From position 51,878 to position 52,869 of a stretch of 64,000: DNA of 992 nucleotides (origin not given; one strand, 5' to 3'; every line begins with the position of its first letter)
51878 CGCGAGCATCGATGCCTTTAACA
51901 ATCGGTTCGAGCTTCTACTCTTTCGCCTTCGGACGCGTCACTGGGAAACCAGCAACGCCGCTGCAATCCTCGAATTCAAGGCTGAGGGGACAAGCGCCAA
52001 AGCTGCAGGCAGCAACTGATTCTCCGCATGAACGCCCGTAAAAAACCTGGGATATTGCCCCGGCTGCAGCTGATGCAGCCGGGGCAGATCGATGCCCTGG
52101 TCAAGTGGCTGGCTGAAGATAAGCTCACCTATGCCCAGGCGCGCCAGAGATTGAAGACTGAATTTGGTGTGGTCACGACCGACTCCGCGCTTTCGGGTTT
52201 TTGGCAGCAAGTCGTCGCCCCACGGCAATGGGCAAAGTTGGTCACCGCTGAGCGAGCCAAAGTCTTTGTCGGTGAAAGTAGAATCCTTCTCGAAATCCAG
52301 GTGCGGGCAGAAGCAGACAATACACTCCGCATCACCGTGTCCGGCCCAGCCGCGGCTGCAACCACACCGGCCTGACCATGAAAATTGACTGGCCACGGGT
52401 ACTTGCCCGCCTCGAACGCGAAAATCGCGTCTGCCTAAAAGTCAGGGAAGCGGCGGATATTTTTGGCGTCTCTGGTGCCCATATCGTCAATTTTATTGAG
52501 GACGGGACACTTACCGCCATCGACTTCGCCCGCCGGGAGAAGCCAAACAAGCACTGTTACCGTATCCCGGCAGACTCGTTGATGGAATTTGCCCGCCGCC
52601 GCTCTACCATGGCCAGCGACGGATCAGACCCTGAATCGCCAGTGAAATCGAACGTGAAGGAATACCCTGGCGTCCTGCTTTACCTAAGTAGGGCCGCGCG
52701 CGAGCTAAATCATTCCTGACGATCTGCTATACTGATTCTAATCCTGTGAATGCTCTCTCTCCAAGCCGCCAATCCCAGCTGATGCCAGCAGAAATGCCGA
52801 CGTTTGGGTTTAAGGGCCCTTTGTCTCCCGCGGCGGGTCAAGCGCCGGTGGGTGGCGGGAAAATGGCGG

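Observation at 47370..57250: Compact Mu-like transposable module parked directly upstream of the dcw (mraZ) operator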

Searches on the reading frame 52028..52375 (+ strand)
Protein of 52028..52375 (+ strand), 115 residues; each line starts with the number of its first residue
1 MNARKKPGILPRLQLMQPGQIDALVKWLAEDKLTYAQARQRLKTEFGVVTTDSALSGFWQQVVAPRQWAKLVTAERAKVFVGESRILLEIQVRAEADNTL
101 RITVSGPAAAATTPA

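Call 3: search_protein_families(library=pfam, proteins=[window:52028-52375:+], max_evalue=0.1)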
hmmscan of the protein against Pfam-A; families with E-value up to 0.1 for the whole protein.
window:52028-52375:+ (115 aa): 1 family
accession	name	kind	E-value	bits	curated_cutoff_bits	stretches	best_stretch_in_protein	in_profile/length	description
PF13565.12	HTH_32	-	0.062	14.3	33.7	1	4-53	20-67/73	Homeodomain-like domain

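Call 4: search_protein_families(library=phrogs, proteins=[window:52028-52375:+], max_evalue=0.01)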
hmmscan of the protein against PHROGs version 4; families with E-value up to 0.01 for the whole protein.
window:52028-52375:+ (115 aa): 0 families

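Call 50: search_protein_families(library=ncbifam, proteins=[window:52028-52375:+], max_evalue=0.01)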
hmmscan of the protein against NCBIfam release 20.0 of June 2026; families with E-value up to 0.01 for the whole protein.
window:52028-52375:+ (115 aa): 0 families

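Call 51: search_protein_families(library=padloc, proteins=[window:52028-52375:+], max_evalue=0.01)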
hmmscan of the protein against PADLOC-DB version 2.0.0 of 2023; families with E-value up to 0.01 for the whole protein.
window:52028-52375:+ (115 aa): 0 families

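Call 80: search_protein_families(library=pfam, alignment_id=A5, max_evalue=10)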
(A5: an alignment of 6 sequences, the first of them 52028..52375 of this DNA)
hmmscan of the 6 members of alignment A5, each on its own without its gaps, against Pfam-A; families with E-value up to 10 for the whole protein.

A. member 1, window:52028-52375:+ (115 aa): 1 family
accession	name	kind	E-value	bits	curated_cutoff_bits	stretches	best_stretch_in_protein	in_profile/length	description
PF13565.12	HTH_32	-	0.062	14.3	33.7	1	4-53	20-67/73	Homeodomain-like domain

B. families by the number of members that match (of 6 scanned): 2 families
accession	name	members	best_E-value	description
PF13565.12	HTH_32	4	0.00011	Homeodomain-like domain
PF11927.14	HODM_asu-like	1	0.17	Haem-dependent oxidative N-demethylase, alpha subunit-like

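Call 81: search_protein_families(library=phrogs, alignment_id=A5, max_evalue=10)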
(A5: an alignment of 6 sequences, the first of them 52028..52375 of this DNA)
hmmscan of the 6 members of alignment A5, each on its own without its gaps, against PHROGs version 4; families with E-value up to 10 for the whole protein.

A. member 1, window:52028-52375:+ (115 aa): 1 family
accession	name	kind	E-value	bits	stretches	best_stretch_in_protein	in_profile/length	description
phrog_16504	-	unknown function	0.19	12.8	1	85-109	18-43/71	-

B. families by the number of members that match (of 6 scanned): 6 families
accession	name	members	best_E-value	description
phrog_426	-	2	0.038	terminase small subunit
phrog_13871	-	1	0.025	-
phrog_28033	-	1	0.069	tail assembly chaperone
phrog_16504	-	1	0.19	-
phrog_20462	-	1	0.3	-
phrog_20167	-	1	0.35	-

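Call 82: find_homologous_proteins(query=A5, max_evalue=0.001)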
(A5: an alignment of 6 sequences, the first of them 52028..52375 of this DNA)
Query A5 (6 sequences) (115 aa, profile of the alignment): 13 proteins with E <= 0.001 among 8000 candidates.
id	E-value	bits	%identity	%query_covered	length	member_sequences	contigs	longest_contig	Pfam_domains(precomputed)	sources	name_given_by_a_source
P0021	7.2e-47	176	41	89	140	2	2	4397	-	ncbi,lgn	-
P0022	1.7e-45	172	36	89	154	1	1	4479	-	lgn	-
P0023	2.4e-42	162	69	88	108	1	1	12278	-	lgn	-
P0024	3.5e-41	158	44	89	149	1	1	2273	-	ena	-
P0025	9.1e-40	153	79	91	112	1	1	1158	-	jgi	jgi:hypothetical protein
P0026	7.0e-39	150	78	96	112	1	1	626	-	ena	-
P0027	9.4e-38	147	100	87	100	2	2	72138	-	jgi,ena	-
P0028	1.0e-33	134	45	100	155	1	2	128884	-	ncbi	-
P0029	2.6e-24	103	45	25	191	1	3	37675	-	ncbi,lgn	-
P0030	7.7e-22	95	35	43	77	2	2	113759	-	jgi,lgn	-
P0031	1.6e-13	69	31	50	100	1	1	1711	-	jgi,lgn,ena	-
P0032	3.7e-13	67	35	48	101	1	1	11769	-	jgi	jgi:hypothetical protein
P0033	4.9e-10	57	41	51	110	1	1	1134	-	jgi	jgi:hypothetical protein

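Call 85: list_cluster_members(proteins=[P0028, P0029, P0007, P0003])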
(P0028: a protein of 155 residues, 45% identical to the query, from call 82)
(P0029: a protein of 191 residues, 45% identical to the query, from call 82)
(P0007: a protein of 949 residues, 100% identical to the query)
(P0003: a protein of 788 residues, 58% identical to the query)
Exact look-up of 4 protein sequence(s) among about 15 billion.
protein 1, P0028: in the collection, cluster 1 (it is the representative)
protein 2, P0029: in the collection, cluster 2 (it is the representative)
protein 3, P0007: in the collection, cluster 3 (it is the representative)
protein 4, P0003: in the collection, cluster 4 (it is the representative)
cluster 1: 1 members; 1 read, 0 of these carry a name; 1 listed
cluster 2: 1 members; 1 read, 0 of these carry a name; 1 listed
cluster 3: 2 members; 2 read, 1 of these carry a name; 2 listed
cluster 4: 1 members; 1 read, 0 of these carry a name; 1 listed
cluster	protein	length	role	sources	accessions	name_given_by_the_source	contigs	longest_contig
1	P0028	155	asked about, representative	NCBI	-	-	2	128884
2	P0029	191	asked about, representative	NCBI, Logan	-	-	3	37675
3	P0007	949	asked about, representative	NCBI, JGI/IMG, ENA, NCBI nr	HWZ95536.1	MAG TPA: hypothetical protein VNW30_10105 [Opitutaceae bacterium] | hypothetical protein | hypothetical protein [Opitutaceae bacterium]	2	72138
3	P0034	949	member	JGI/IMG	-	-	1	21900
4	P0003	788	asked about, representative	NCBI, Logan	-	-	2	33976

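Call 90: predict_structure(alignment_id=A7)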
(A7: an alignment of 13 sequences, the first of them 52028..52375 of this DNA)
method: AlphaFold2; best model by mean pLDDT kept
length: 115 residues; sequences in the alignment: 13
mean_pLDDT: 65.5   pTM: 0.48
mean pLDDT of the five models: 65.5, 64.5, 63.2, 60.8, 56.1
residues with pLDDT >= 90: 0; 70-90: 54; 50-70: 26; < 50: 35
segments of 3 or more residues with pLDDT < 50: 1-9, 76-89, 108-115
pLDDT, mean of each block of 10 residues (from residue 1): 45 76 86 88 87 83 73 51 44 54 49 38
secondary structure, 60 per line:
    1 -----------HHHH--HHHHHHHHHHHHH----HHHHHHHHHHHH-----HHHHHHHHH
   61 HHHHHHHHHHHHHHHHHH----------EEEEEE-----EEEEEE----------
elements in order: H12-15 H18-30 H35-46 H52-78 E89-94 E100-105

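Call 93: fold_search(model_id=the predicted structure, library=pdb)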
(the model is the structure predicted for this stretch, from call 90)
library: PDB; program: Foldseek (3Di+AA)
matches with E <= 10: 150; with E <= 0.001: 0
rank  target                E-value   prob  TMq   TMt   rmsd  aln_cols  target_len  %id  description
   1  8d8j_6                7.6e-02  0.57  0.33  0.17  20.2       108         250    8  Yeast mitochondrial small subunit assembly intermediate (State 1) (released 2022-12-21)
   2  8d8k_6                1.5e-01  0.41  0.33  0.17  20.1       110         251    9  Yeast mitochondrial small subunit assembly intermediate (State 2) (released 2022-12-21)
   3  6tv0_A                6.4e-01  0.08  0.17  0.13  13.9       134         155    7  Serratia spp. cyanase hydratase (released 2021-01-27)
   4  2iv1_A                7.7e-01  0.08  0.16  0.13  14.6       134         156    9  SITE DIRECTED MUTAGENESIS OF KEY RESIDUES INVOLVED IN THE CATALYTIC MECHANISM OF CYANASE (released 2008-10-28)
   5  2ivg_A                8.2e-01  0.08  0.17  0.13  14.7       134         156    8  SITE DIRECTED MUTAGENESIS OF KEY RESIDUES INVOLVED IN THE CATALYTIC MECHANISM OF CYANASE (released 2008-10-28)
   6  2iu7_A                8.8e-01  0.07  0.16  0.13  14.6       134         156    8  Site directed mutagenesis of key residues involved in the catalytic mechanism of Cyanase (released 2006-06-06)
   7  4y42_A                8.8e-01  0.06  0.16  0.14  14.3       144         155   10  Cyanase (CynS) from Serratia proteamaculans (released 2015-04-08)
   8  9bps_B                9.9e-01  0.41  0.32  0.08   5.8        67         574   12  Plasmodium falciparum apicoplast DNA polymerase mutant - K417M (released 2025-05-14)
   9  2ivq_A                9.9e-01  0.07  0.17  0.13  14.6       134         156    8  SITE DIRECTED MUTAGENESIS OF KEY RESIDUES INVOLVED IN THE CATALYTIC MECHANISM OF CYANASE (released 2008-10-28)
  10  2iuo_A                1.1e+00  0.07  0.17  0.13  14.6       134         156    9  Site Directed Mutagenesis of Key Residues Involved in the Catalytic Mechanism of Cyanase (released 2006-06-08)
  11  5c5v_A                1.1e+00  0.07  0.18  0.08  13.7        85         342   14  Recombinant Inorganic Pyrophosphatase from T brucei brucei (released 2015-11-04)
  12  5dkt                  1.1e+00  0.38  0.32  0.08   5.7        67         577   12  N-terminal His tagged apPOL exonuclease mutant (released 2016-08-10)
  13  7sxq_B                1.2e+00  0.33  0.31  0.08   6.0        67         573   10  Plasmodium falciparum apicoplast DNA polymerase (exo-minus) without affinity tag (released 2022-10-19)
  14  1dw9_A                1.2e+00  0.06  0.16  0.13  14.4       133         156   10  Structure of cyanase reveals that a novel dimeric and decameric arrangement of subunits is required for formation of t (released 2000-05-16)
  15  5dku_B                1.3e+00  0.35  0.32  0.08   5.8        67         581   12  C-terminal His tagged apPOL exonuclease mutant (released 2016-08-10)
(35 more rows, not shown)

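Call 95: fold_search(model_id=the predicted structure, library=viral)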
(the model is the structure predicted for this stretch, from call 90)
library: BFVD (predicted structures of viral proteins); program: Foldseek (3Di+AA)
matches with E <= 10: 493; with E <= 0.001: 0
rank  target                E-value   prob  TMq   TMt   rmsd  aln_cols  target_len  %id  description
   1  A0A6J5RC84            5.1e-03  0.97  0.33  0.11  10.9       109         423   17  MPP_superfamily domain containing protein [uncultured Caudovirales phage]
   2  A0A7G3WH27            1.0e-01  0.18  0.21  0.11  17.5       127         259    9  Uncharacterized protein [Arthronema virus TR020]
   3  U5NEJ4                1.3e-01  0.96  0.38  0.26   4.3        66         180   17  22K [turkey adenovirus 4]
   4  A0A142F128            1.5e-01  0.47  0.34  0.22  15.5       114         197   16  Uncharacterized protein [Bacillus phage Shbh1]
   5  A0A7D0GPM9            2.1e-01  0.38  0.29  0.20  11.8        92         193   15  (no name in the UniProt tables at hand)
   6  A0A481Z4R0            2.3e-01  0.23  0.26  0.10  14.6       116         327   12  RNA polymerases N/ 8 kDa subunit [Pithovirus LCPAC201]
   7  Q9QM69                2.7e-01  0.51  0.36  0.16   9.0        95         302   14  33 kDa protein [Avian adenovirus 8 (strain ATCC A-2A)]
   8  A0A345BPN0            2.7e-01  0.21  0.27  0.22  18.0       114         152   15  (no name in the UniProt tables at hand)
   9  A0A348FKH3            3.0e-01  0.77  0.36  0.38  10.9        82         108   13  22K [Eidolon helvum adenovirus]
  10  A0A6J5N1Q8            3.0e-01  0.18  0.24  0.20  15.4       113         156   11  Terminase [uncultured Caudovirales phage]
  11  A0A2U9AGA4            3.4e-01  0.87  0.38  0.33   5.5        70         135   14  22K [Tree shrew adenovirus serotype 1]
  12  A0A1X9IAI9            3.4e-01  0.41  0.34  0.22  15.9        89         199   10  Uncharacterized protein [Xanthomonas phage Xoo-sp2]
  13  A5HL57                3.4e-01  0.09  0.16  0.09  17.6       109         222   16  PfWMP3_06 [Phormidium phage Pf-WMP3]
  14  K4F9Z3                4.1e-01  0.69  0.31  0.48  11.3        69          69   13  Uncharacterized protein [Cronobacter phage vB_CsaM_GAP161]
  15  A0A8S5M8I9            4.7e-01  0.21  0.28  0.15   9.2       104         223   15  Stc1 domain [Siphoviridae sp. ctB3v5]
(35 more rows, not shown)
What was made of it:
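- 52028..52375 (+): g5, 115 aa, a homeodomain-like HTH protein. It lies shortly upstream of the transposase gene in all close relatives. Fold searches were uninformative (calls 93, 95).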

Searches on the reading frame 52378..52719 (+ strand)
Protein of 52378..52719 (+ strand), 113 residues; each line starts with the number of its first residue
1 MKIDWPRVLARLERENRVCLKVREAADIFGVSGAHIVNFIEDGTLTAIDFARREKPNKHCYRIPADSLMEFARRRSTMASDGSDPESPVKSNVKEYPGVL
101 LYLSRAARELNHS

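Call 3: search_protein_families(library=pfam, proteins=[window:52378-52719:+], max_evalue=0.1)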
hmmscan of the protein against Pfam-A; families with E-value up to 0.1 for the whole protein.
window:52378-52719:+ (113 aa): 1 family
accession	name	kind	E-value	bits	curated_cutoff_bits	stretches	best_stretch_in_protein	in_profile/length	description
PF12728.13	HTH_17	-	6.2e-07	30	27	1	20-76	2-51/51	Helix-turn-helix domain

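Call 4: search_protein_families(library=phrogs, proteins=[window:52378-52719:+], max_evalue=0.01)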
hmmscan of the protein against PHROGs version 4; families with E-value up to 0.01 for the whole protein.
window:52378-52719:+ (113 aa): 1 family
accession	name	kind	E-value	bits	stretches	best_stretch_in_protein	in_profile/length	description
phrog_2907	-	integration and excision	0.00077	20.9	1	20-111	7-100/117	excisionase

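Call 50: search_protein_families(library=ncbifam, proteins=[window:52378-52719:+], max_evalue=0.01)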
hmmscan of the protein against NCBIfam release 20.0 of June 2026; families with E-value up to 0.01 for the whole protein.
window:52378-52719:+ (113 aa): 1 family
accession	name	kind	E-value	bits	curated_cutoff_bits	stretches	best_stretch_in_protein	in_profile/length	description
TIGR01764.1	excise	domain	0.00086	19.6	28.8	1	21-72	3-47/49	excisionase family DNA-binding protein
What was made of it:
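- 52378..52719 (+): g6, 113 aa, an excisionase/MerR-type HTH_17 protein. HTH_17 6e-7 (call 3); TIGR01764 8.6e-4 (call 50).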

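Call 51: search_protein_families(library=padloc, proteins=[window:52378-52719:+], max_evalue=0.01)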
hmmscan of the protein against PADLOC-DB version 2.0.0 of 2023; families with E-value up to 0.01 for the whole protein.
window:52378-52719:+ (113 aa): 0 families
